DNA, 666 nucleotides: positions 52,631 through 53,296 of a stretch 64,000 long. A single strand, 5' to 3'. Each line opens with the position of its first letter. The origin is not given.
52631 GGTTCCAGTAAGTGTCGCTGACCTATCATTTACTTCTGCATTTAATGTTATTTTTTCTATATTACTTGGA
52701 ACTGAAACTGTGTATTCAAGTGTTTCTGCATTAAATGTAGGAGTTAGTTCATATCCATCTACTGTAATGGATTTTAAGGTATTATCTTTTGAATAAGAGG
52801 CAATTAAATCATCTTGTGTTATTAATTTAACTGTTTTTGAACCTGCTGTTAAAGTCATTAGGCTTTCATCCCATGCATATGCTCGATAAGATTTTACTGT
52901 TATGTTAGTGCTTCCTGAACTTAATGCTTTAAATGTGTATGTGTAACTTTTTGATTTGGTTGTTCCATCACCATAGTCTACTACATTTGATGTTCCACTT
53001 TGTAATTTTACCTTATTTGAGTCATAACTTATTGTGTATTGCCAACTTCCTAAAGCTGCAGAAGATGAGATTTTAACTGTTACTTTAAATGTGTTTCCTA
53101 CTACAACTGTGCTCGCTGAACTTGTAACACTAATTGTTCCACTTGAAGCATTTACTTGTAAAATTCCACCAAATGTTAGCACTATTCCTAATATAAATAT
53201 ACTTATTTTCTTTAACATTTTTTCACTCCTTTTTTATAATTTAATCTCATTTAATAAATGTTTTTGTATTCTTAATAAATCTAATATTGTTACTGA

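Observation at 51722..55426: Non-cellulosomal cohesin-dockerin pair: dockerin-tagged GH73 peptidoglycan hydrolase next to a membrane-anchored cohesin-like protein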

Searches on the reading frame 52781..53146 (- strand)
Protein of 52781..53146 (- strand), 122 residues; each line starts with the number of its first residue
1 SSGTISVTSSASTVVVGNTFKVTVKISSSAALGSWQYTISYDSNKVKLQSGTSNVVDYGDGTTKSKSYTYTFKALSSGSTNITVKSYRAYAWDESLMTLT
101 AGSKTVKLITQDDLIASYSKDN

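Call 7: find_homologous_proteins(query=window:52781-53146:-, max_evalue=0.001)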
Query seq(122 aa) (122 aa): 4 proteins with E <= 0.001 among 20 candidates.
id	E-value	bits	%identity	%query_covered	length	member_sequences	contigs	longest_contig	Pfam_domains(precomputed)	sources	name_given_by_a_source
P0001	1.8e-33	133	60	100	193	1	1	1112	PF00963.25,PF09394.17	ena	-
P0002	1.1e-22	98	53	100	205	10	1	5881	PF12733.14,PF13584.13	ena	-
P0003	1.5e-12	65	67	48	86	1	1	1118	PF00963.25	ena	-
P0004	3.1e-10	58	86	34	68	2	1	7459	-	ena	-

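Call 9: search_protein_families(library=pfam, proteins=[P0001, P0002, P0003, P0004, window:52781-53146:-], max_evalue=10)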
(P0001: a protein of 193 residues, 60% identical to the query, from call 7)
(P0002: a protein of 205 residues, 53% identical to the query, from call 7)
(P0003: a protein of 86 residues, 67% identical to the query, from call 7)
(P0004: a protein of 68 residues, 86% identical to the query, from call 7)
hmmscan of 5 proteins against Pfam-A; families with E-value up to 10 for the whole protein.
P0001 (193 aa): 9 families
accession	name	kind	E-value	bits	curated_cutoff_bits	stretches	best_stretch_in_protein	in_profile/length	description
PF00963.24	Cohesin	-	4.1e-07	30.7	24.1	1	35-109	8-91/139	Cohesin domain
PF09394.16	Inhibitor_I42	-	1.5e-05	25.6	27.2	1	37-110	2-74/91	Chagasin family peptidase inhibitor I42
PF13584.12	BatD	-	7.6e-05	23.7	24.1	1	31-106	2-72/92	BatD DUF11 like domain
PF12235.13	FXMRP1_C_core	-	0.025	15.8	29.6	1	69-152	23-103/127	Fragile X-related 1 protein core C terminal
PF14285.11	DUF4367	-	0.029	15.3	22.1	1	85-153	19-86/110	Domain of unknown function (DUF4367)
PF00970.30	FAD_binding_6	-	0.13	13.1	21.1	1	44-130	3-89/99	Oxidoreductase FAD-binding domain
PF15045.11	Clathrin_bdg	-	0.13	12.7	22.5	1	138-164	22-48/80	Clathrin-binding box of Aftiphilin, vesicle trafficking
PF18696.7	SMP_C2CD2L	-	0.23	11.8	26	0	39-72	57-92/152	Synaptotagmin-like, mitochondrial and lipid-binding domain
PF16640.11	Big_3_5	-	0.5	11.4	35.5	1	31-131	2-87/88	Bacterial Ig-like domain (group 3)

P0002 (205 aa): 9 families
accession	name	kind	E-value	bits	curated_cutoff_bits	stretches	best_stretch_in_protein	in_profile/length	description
PF12733.13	Cadherin-like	-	6.1e-06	27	24.2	2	147-192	2-43/89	Cadherin-like beta sandwich domain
PF13584.12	BatD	-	8.3e-06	26.8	24.1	1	31-130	2-92/92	BatD DUF11 like domain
PF00963.24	Cohesin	-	0.00074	20.2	24.1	2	28-85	3-61/139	Cohesin domain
PF11215.13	DUF3010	-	0.011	16.4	25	1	107-155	77-124/137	Protein of unknown function (DUF3010)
PF09394.16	Inhibitor_I42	-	0.019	15.6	27.2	1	37-113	2-79/91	Chagasin family peptidase inhibitor I42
PF21835.1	YIEGIA_cap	-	0.091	12.9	24.1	1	65-99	10-43/58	Capping complex subunit for YIEGIA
PF21155.3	VpsT-like_REC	-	0.12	13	27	1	128-190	24-88/124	VpsT-like, receiver domain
PF22947.2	ULD_3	-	0.67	10.5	27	1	19-44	85-110/115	Leucine--tRNA ligase, ubiquitin-like domain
PF25275.1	Golvesin_C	-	0.91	10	31.6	1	73-130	27-84/132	Golvesin C-terminal domain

P0003 (86 aa): 2 families
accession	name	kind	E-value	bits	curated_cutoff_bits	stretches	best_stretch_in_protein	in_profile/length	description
PF00963.24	Cohesin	-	1.4e-05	25.7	24.1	1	38-80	7-51/139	Cohesin domain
PF08046.16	IlvGEDA_leader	-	0.39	10.8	25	1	1-19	1-19/32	IlvGEDA operon leader peptide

P0004 (68 aa): 0 families

seq(122 aa): 7 families
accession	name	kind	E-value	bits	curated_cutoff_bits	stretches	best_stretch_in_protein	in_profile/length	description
PF00963.24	Cohesin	-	1.1e-06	29.3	24.1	1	11-101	7-99/139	Cohesin domain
PF13584.12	BatD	-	9.3e-06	26.6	24.1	1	8-83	2-72/92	BatD DUF11 like domain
PF09394.16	Inhibitor_I42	-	0.00016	22.3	27.2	1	14-89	2-76/91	Chagasin family peptidase inhibitor I42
PF22544.2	HYDIN_VesB_CFA65-like_Ig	-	0.07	13.8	25.5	1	3-47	47-89/100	HYDIN/CFA65/VesB-like, Ig-like domain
PF18166.6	pP_pnuc_2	-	0.089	13.4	25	1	45-85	68-110/122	Predicted pPIWI-associating nuclease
PF16640.11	Big_3_5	-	0.13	13.3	35.5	1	7-85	1-68/88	Bacterial Ig-like domain (group 3)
PF07705.17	CARDB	-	0.34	11.6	22.7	1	5-83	6-80/101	CARDB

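Call 31: search_solved_structures(query=A3, max_evalue=10, show_alignments=3)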
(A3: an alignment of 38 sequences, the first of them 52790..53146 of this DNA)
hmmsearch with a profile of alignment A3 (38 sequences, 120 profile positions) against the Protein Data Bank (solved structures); distinct sequences matched with E-value up to 10: 16.
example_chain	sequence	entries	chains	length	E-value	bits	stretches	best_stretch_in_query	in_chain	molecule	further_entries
3l8q_A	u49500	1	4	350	0.0022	21.3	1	4-57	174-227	Cellulosomal scaffoldin adaptor protein B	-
2y3n_A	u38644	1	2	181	0.0042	20.4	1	1-47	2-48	CELLULOSOMAL SCAFFOLDIN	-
1tyj_A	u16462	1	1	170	0.015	18.6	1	9-47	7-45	cellulosomal scaffoldin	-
4u3s_A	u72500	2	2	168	0.022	18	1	4-58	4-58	Cellulosomal scaffoldin adaptor protein B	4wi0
5tlk_C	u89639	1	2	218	0.06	16.6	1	9-44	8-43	H2191 LIGHT CHAIN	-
5g5d_A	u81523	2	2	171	0.079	16.3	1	1-47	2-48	CELLULOSOME ANCHORING PROTEIN COHESIN REGION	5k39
3fnk_A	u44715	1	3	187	0.089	16.1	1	4-57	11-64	Cellulosomal scaffoldin adaptor protein B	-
5nrm_A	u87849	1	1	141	0.1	15.9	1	17-53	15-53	Endoglucanase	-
5nrk_A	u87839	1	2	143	0.1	15.9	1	17-53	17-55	Endoglucanase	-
3ghp_A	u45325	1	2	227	0.13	15.6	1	4-57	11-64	Cellulosomal scaffoldin adaptor protein B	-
1g1k_A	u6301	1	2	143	0.26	14.6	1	5-59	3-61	SCAFFOLDING PROTEIN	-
6kgc_A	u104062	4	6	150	0.31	14.3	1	17-83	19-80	Probably cellulosomal scaffolding protein, secreted cellulose-binding and cohesin domain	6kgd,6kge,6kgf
2vn5_A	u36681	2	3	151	0.41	14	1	16-59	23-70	SCAFFOLDING PROTEIN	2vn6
1ffy_A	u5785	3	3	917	0.6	13.4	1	8-62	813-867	ISOLEUCYL-TRNA SYNTHETASE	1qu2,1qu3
8y6v_H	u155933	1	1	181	0.8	13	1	35-87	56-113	gp91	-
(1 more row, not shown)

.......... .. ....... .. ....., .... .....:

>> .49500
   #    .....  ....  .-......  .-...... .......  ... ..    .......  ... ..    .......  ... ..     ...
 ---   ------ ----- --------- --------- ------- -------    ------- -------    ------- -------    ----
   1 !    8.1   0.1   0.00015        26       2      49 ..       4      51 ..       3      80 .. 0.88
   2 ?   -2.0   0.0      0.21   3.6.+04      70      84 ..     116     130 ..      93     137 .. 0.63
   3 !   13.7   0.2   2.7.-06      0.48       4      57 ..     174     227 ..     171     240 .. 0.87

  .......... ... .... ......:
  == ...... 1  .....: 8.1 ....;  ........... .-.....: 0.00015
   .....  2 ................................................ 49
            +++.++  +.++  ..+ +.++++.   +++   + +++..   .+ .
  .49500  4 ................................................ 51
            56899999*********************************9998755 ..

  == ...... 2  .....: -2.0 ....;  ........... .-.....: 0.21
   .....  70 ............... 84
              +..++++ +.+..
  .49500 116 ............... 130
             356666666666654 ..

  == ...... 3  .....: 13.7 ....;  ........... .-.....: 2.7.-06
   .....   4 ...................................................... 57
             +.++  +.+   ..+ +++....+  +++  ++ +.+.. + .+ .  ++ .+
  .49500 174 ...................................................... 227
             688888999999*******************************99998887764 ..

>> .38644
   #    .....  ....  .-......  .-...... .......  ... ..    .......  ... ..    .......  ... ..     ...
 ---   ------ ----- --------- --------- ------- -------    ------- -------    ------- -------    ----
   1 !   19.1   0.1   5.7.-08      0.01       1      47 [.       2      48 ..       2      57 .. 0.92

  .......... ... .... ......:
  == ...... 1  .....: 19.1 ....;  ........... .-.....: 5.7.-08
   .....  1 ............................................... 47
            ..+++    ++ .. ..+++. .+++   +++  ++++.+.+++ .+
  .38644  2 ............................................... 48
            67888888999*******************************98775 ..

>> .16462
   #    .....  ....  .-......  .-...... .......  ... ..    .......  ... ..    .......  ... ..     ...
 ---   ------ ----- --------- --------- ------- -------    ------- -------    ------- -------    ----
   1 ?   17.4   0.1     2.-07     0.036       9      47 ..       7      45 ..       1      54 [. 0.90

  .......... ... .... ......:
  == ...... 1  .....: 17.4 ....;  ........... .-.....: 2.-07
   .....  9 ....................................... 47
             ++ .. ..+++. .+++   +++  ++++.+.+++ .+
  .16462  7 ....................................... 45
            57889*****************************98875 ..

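Call 34: search_protein_representatives(alignment_id=A1)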
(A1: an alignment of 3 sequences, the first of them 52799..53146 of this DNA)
Query: 3 sequences, 119 profile positions. Proteins with E-value up to 0.001 (for the whole library): 698; up to 1e-10: 237; up to 1e-30: 18. The best 150 are listed.
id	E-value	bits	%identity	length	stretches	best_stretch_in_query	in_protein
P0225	6.7e-56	203.6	-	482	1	1-119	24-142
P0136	5.6e-40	152.2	-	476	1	1-119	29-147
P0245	1.8e-39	150.5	-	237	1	1-119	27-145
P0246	8.0e-39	148.5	-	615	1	1-119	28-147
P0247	1.4e-37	144.5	-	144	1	1-116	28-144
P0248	2.2e-35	137.4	-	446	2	1-119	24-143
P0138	6.9e-35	135.8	-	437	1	4-119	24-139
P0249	1.3e-34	134.9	-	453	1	1-119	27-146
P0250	1.5e-34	134.7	-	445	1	1-119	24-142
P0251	6.2e-34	132.7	-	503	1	1-119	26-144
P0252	1.9e-33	131.1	-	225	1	1-119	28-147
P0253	8.5e-33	129.0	-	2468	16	58-88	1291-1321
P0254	9.2e-33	128.9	-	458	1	1-119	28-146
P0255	1.1e-32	128.6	-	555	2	1-119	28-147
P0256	8.5e-32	125.8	-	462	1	1-119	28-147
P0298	4.1e-23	97.8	-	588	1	1-119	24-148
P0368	8.7e-18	80.6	-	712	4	3-63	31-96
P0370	1.6e-17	79.7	-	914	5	3-51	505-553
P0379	7.8e-17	77.5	-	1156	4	3-50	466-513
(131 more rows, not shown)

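Call 35: predict_structure(alignment_id=A3)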
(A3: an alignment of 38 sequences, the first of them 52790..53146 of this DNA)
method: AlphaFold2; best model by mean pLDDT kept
length: 119 residues; sequences in the alignment: 38
mean_pLDDT: 95.7   pTM: 0.84
mean pLDDT of the five models: 95.7, 95.6, 95.5, 95.4, 95.5
residues with pLDDT >= 90: 114; 70-90: 5; 50-70: 0; < 50: 0
segments of 3 or more residues with pLDDT < 50: none
pLDDT, mean of each block of 10 residues (from residue 1): 94 96 96 97 97 95 97 97 96 95 97 89
secondary structure, 60 per line:
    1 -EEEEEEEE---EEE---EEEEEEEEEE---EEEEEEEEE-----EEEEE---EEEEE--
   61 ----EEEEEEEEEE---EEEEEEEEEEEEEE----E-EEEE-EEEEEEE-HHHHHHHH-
elements in order: E2-9 E13-15 E19-28 E32-40 E46-50 E54-58 E65-74 E78-91 E98-101 E103-109 H111-118

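Call 36: search_protein_families(library=pfam, proteins=[P0368, P0370, P0379, P0246, P0298], max_evalue=0.001)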
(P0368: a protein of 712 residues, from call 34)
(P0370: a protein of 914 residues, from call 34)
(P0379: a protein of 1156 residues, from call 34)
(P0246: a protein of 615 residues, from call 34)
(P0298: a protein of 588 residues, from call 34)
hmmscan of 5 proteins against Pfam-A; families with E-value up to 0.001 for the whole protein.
P0368 (712 aa): 2 families
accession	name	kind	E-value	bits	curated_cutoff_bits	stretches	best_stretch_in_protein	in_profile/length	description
PF13584.12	BatD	-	9.1e-08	33.1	24.1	0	167-260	1-70/92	BatD DUF11 like domain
PF04862.18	DUF642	-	0.00093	19.4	27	0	536-589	35-88/157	Protein of unknown function (DUF642)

P0370 (914 aa): 1 family
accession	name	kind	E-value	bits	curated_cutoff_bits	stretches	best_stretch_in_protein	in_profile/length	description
PF00963.24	Cohesin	-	1.8e-64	216.6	24.1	5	240-366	8-139/139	Cohesin domain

P0379 (1156 aa): 2 families
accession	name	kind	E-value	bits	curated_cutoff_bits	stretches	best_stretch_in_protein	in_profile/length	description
PF00963.24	Cohesin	-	1.2e-38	132.9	24.1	4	471-570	4-113/139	Cohesin domain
PF00404.24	Dockerin_1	-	4.9e-11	43.1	22.9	1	1096-1149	1-57/57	Dockerin type I domain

P0246 (615 aa): 1 family
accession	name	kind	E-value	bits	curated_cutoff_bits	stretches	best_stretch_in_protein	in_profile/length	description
PF12733.13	Cadherin-like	-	2.5e-11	44.3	24.2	1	152-231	1-87/89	Cadherin-like beta sandwich domain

P0298 (588 aa): 1 family
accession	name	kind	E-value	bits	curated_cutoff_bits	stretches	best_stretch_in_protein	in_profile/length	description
PF12733.13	Cadherin-like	-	1e-09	39.1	24.2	1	153-232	1-87/89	Cadherin-like beta sandwich domain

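Call 38: fold_search(model_id=the predicted structure, library=pdb)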
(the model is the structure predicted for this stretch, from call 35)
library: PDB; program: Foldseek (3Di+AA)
matches with E <= 10: 1992; with E <= 0.001: 58
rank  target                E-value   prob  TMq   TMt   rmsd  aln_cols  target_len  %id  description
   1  2w1n                  1.5e-06  1.00  0.66  0.38   4.3       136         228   17  cohesin and fibronectin type-III double module construct from the Clostridium perfringens glycoside hydrolase GH84C (released 2009-02-03)
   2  2jh2_A                1.9e-06  1.00  0.66  0.60   4.0       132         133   18  X-ray crystal structure of a cohesin-like module from Clostridium perfringens (released 2007-11-06)
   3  6kgf_C                4.8e-06  1.00  0.62  0.51   3.9       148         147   17  Crystal structure of CaDoc0917(R16D)-CaCohA2 complex at pH 8.2 (released 2020-07-08)
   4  2xdh                  5.3e-06  1.00  0.67  0.59   5.0       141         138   17  Non-cellulosomal cohesin from the hyperthermophilic archaeon Archaeoglobus fulgidus (released 2010-05-26)
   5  2vo8                  5.6e-06  1.00  0.72  0.64   3.2       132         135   16  Cohesin module from Clostridium perfringens ATCC13124 family 33 glycoside hydrolase. (released 2008-09-02)
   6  2jh2_B                6.2e-06  1.00  0.65  0.59   4.4       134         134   17  X-ray crystal structure of a cohesin-like module from Clostridium perfringens (released 2007-11-06)
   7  2jh2_C                8.5e-06  1.00  0.68  0.63   4.0       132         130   15  X-ray crystal structure of a cohesin-like module from Clostridium perfringens (released 2007-11-06)
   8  8b5l_v                9.9e-06  1.00  0.72  0.56   3.2       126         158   17  Cryo-EM structure of ribosome-Sec61-TRAP (TRanslocon Associated Protein) translocon complex (released 2023-03-01)
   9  6kgf_A                1.0e-05  1.00  0.71  0.60   3.3       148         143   16  Crystal structure of CaDoc0917(R16D)-CaCohA2 complex at pH 8.2 (released 2020-07-08)
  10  4dh2_C                1.2e-05  1.00  0.59  0.47   4.3       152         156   13  Crystal structure of Coh-OlpC(Cthe_0452)-Doc435(Cthe_0435) complex: A novel type I Cohesin-Dockerin complex from Clost (released 2012-11-28)
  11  6kgc_A                1.3e-05  1.00  0.72  0.61   3.2       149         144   15  Crystal structure of CaDoc0917(R49D)-CaCohA2 complex at pH 5.4 (released 2020-07-08)
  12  6kgd_A                1.4e-05  1.00  0.72  0.60   3.1       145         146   16  Crystal structure of CaDoc0917(R49D)-CaCohA2 complex at pH 8.0 (released 2020-07-08)
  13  6kge_A                1.8e-05  1.00  0.63  0.54   3.9       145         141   20  Crystal structure of CaDoc0917(R16D)-CaCohA2 complex at pH 5.5 (released 2020-07-08)
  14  8b6l_F                2.2e-05  1.00  0.71  0.57   3.2       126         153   17  Subtomogram average of the human Sec61-TRAP-OSTA-translocon (released 2022-12-07)
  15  9n9j_6                2.3e-05  1.00  0.69  0.53   3.8       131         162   17  Structure of a GRP94 folding intermediate engaged with a CCDC134- and FKBP11-bound secretory translocon (released 2025-11-19)
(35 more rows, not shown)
